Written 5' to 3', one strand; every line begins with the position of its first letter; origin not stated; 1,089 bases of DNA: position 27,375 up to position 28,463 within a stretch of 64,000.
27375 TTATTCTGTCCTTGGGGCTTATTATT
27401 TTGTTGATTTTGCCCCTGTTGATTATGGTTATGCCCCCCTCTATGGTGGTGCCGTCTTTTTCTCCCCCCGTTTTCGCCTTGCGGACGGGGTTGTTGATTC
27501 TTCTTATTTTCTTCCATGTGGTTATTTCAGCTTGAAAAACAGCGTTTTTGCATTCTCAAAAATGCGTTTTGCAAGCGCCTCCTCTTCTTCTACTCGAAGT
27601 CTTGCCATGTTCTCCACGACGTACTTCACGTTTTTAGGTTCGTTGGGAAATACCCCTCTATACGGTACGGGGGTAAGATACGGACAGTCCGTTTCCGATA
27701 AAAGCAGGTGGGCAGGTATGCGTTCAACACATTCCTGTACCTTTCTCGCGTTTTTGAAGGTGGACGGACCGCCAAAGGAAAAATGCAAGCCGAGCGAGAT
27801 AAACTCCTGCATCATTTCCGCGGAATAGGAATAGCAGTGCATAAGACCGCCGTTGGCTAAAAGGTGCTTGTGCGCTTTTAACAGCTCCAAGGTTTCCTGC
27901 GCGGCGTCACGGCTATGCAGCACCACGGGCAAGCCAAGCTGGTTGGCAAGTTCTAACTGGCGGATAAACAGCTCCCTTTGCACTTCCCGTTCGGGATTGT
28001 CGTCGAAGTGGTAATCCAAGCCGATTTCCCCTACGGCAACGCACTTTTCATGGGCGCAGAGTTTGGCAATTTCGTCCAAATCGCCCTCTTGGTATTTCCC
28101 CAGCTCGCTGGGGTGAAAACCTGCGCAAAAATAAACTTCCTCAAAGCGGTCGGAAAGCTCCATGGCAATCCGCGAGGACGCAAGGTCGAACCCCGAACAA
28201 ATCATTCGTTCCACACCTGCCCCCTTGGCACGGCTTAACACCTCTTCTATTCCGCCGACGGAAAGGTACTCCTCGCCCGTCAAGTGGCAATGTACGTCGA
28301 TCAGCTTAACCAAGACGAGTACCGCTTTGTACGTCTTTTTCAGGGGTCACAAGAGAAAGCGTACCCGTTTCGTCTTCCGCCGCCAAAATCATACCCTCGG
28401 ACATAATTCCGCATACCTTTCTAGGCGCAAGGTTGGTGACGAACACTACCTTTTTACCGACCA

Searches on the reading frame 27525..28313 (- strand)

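Call 78: search_protein_families(library=pfam, proteins=[window:27525-28313:-], max_evalue=0.00001)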
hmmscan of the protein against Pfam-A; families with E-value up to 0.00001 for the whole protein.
window:27525-28313:- (263 aa): 1 family
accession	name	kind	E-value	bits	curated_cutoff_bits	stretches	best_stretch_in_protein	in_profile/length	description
PF01026.27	TatD_DNase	-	2.6e-80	269.9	27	1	5-259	1-252/253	TatD related DNase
